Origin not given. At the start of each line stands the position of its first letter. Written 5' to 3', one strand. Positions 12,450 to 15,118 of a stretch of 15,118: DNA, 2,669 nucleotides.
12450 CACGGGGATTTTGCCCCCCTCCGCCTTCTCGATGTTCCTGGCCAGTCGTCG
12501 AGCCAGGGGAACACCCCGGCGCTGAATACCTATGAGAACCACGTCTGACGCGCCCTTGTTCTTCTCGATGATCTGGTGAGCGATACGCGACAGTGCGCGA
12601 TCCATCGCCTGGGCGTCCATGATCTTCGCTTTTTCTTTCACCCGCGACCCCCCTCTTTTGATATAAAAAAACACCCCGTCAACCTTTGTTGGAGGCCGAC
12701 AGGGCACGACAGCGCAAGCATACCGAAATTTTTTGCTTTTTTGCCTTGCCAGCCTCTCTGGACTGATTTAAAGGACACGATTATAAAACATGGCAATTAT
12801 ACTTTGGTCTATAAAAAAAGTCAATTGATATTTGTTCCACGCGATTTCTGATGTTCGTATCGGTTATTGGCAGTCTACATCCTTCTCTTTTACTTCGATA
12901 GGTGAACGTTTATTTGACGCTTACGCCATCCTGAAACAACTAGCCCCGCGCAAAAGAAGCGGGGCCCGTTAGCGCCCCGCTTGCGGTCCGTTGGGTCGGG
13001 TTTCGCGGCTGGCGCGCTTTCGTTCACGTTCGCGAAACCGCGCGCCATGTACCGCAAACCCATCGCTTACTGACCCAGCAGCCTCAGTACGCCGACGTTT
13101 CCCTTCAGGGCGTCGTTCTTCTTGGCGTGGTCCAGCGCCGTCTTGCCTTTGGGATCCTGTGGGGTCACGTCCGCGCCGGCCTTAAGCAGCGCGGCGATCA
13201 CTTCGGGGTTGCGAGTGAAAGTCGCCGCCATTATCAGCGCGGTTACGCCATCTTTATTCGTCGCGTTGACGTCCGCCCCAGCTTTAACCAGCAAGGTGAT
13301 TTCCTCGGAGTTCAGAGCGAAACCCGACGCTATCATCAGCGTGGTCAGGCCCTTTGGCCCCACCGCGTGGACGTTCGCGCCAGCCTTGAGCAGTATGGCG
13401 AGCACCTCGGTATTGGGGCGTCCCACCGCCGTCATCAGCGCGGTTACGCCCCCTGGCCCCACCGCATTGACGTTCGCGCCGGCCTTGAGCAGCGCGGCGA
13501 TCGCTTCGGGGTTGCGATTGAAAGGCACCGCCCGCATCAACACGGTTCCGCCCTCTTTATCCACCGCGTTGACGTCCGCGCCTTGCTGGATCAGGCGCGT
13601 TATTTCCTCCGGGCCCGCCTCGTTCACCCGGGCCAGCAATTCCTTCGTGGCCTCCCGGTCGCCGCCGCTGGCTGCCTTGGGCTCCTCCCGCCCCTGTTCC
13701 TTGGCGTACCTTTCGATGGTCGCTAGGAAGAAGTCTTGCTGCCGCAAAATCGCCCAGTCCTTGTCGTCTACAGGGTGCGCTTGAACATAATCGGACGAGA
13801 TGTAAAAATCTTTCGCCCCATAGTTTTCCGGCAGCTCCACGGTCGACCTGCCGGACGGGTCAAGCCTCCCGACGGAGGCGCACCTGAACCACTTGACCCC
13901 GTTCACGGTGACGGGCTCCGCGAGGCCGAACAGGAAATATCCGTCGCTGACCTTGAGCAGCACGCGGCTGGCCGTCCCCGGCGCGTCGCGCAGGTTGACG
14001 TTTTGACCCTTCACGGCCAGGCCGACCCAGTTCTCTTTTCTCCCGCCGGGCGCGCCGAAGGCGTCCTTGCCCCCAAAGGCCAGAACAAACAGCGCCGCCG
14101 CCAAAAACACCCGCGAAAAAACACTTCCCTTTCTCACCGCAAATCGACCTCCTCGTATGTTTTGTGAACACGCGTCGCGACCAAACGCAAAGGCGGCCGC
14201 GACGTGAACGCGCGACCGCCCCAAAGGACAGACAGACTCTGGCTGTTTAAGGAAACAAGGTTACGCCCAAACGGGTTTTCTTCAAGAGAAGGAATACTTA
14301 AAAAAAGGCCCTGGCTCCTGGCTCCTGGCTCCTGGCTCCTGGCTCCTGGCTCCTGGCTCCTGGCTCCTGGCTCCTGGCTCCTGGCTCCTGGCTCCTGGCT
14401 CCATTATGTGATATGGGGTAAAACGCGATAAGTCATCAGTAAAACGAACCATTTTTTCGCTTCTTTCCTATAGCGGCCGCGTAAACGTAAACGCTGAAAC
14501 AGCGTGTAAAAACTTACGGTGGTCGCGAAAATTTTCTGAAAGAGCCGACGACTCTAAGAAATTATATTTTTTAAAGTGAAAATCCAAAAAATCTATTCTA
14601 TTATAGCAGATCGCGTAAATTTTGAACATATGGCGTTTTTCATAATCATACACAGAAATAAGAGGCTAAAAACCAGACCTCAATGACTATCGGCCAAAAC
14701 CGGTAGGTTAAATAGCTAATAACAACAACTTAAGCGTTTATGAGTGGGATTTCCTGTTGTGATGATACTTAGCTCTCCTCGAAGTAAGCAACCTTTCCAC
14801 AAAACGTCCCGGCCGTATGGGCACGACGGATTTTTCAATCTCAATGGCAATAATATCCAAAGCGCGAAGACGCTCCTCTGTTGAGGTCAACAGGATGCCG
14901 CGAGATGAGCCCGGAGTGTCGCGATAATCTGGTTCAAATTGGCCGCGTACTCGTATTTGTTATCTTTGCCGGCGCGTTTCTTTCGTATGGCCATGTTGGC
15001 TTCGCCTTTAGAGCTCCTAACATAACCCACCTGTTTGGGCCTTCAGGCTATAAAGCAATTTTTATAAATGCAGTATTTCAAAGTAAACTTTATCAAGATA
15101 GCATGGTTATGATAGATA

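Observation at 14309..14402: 7-bp microsatellite (CTGGCTC)13 about 170 bp upstream of a secreted ankyrin-repeat protein gene: possible phase-variable expression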

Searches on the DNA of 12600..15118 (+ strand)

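Call 67: search_dna_similar(query=window:14403-15118:+, collection=plasmids, mode=distant, max_rows=5)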
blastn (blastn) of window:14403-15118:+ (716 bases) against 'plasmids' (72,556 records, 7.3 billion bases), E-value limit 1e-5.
No match.

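Call 68: search_dna_similar(query=window:14403-15118:+, collection=phages, mode=distant, max_rows=5)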
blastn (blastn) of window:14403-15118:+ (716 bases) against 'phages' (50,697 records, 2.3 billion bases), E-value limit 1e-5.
No match.

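Call 81: search_rna_families(source=window, start=12600, end=15118, threshold=evalue, max_evalue=1)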
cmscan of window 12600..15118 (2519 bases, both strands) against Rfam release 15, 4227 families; matches with E-value up to 1: 3.
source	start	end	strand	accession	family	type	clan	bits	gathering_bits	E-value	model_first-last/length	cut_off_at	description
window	12666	12778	-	RF00515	PyrR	Cis-reg;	-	50.5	54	2.3e-05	1-115/115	no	PyrR binding site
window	12986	13052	+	RF01926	mir-981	Gene; miRNA;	-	17.4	51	0.21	1-86/86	no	mir-981 microRNA precursor family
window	14235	14301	+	RF02213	ZFAT-AS1_3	Gene; lncRNA;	-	17.3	70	0.94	1-80/80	no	ZFAT antisense RNA 1 conserved region 3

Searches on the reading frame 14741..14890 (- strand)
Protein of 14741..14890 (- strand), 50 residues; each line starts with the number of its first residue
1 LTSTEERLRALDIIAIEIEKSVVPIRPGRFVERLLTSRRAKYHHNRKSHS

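Call 45: search_protein_families(library=pfam, proteins=[window:14741-14890:-], max_evalue=1)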
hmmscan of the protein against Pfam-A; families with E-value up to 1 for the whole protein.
seq(50 aa): 1 family
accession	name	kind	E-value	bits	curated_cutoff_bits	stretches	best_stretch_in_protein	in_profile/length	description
PF07475.17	Hpr_kinase_C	-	0.11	12.4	33.3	1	8-47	120-159/171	HPr Serine kinase C-terminal domain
